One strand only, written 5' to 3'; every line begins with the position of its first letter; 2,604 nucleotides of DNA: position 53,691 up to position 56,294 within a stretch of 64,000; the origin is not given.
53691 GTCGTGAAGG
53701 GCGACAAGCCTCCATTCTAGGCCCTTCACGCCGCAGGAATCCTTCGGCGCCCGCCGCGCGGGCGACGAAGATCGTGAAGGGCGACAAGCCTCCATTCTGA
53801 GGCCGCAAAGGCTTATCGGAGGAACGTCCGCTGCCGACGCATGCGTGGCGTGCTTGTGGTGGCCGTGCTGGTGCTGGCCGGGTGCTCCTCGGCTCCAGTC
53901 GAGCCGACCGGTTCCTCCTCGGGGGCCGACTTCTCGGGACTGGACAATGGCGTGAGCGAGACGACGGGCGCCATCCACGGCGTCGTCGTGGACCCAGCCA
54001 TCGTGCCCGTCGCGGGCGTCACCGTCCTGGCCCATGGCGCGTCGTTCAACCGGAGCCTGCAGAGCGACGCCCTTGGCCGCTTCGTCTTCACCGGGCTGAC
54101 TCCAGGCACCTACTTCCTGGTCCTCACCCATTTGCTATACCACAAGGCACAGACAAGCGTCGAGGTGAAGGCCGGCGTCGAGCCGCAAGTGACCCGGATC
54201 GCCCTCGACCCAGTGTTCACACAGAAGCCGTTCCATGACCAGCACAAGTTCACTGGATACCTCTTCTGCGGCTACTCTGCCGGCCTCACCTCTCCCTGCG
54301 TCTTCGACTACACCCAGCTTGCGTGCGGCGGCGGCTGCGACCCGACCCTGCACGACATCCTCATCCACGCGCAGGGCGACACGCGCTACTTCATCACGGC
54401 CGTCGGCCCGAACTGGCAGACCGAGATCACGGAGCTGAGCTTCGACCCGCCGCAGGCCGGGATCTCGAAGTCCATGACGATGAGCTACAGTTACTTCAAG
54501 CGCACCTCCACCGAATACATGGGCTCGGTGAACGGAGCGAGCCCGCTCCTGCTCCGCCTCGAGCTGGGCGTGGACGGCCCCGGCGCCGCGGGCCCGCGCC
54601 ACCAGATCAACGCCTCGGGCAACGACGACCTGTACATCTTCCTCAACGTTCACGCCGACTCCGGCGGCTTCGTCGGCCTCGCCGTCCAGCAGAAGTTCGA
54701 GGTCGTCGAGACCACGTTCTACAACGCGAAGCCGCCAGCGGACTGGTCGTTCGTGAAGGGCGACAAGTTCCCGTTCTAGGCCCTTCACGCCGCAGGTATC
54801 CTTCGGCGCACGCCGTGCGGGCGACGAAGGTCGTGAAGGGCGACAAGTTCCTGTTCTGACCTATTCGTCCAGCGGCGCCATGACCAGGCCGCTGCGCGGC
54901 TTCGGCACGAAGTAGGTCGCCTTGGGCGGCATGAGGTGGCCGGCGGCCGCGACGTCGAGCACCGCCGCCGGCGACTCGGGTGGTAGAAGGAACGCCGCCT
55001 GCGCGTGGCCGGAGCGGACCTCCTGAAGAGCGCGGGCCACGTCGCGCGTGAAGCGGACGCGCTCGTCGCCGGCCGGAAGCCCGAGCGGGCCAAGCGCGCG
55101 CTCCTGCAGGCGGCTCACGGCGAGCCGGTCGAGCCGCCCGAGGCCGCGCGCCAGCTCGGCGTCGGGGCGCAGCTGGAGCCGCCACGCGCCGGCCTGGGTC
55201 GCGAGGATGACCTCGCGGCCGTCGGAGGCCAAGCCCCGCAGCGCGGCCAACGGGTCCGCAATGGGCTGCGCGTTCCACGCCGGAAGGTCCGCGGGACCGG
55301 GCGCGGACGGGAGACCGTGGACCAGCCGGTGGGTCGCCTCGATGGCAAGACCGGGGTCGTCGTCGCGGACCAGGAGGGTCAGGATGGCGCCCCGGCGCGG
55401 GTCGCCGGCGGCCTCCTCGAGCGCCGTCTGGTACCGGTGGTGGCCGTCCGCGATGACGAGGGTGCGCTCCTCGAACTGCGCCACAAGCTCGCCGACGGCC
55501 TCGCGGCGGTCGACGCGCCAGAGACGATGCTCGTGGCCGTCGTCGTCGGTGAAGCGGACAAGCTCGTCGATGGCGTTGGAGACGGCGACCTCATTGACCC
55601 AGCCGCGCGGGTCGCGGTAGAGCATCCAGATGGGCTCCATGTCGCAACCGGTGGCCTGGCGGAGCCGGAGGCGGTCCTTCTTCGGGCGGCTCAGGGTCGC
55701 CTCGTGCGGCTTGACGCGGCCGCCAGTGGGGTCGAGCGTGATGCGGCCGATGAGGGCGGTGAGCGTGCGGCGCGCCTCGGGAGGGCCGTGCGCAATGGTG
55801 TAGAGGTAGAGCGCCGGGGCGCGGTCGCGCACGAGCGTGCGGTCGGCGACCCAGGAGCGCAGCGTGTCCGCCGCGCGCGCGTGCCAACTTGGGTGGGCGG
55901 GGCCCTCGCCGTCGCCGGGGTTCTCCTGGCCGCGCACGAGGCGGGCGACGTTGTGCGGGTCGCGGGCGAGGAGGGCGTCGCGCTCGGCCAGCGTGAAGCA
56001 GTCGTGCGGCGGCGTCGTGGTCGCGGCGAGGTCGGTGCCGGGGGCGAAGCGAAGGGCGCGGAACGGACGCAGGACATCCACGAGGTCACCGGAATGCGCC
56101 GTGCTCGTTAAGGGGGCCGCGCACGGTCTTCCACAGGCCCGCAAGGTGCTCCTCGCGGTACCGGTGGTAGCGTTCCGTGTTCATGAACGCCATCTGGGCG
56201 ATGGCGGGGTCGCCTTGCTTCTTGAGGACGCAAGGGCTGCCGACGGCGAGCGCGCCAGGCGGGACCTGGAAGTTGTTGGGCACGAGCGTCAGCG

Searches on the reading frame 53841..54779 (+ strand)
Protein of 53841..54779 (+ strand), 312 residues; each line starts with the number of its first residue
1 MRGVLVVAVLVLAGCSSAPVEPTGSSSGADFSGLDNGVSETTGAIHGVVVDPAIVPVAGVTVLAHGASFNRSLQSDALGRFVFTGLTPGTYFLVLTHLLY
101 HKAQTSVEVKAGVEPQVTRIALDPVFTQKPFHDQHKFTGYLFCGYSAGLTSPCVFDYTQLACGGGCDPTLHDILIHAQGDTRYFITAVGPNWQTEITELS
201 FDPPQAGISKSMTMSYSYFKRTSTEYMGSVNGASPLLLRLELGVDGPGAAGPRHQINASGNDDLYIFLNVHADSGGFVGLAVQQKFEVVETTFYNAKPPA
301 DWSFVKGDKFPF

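Call 14: search_protein_families(library=pfam, proteins=[window:53841-54779:+], max_evalue=0.01)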
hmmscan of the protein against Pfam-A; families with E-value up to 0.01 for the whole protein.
window:53841-54779:+ (312 aa): 3 families
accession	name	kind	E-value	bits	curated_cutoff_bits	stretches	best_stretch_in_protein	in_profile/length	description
PF13620.12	CarboxypepD_reg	-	2.7e-12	47.3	32.3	1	45-121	2-80/82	Carboxypeptidase regulatory-like domain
PF13715.12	CarbopepD_reg_2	-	4.9e-06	26.9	32.2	1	45-117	1-72/88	CarboxypepD_reg-like domain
PF23193.1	NOMO_3rd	-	0.0092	16.5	27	0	74-122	63-106/120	NOMO third transthyretin-like domain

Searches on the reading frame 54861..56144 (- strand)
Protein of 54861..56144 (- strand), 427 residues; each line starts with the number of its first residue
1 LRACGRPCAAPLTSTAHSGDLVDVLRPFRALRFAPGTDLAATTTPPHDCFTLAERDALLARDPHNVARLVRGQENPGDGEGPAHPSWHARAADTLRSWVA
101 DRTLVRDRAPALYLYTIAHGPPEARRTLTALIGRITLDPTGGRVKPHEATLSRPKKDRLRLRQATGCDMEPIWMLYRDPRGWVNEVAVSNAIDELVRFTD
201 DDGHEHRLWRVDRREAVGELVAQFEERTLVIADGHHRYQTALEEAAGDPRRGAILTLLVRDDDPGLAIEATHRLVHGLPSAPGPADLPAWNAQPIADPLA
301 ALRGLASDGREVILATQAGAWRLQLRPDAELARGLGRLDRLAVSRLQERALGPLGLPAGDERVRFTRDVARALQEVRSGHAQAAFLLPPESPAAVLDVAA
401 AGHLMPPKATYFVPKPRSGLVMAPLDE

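Call 14: search_protein_families(library=pfam, proteins=[window:54861-56144:-], max_evalue=0.01)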
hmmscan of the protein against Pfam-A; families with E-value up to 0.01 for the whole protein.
window:54861-56144:- (427 aa): 1 family
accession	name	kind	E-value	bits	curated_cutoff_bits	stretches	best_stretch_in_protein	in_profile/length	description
PF06245.16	DUF1015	-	4.7e-60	203.7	25.8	1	25-279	1-267/325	Protein of unknown function (DUF1015)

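Call 91: find_encoding_contigs(protein=window:54864-56081:-, flank=6000, max_places=4)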
Protein seq(406 aa) (406 aa): no gene with exactly this product is on record in the collection.
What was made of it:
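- Tried and rejected: A look-up of the DUF1015 product failed (call 91).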
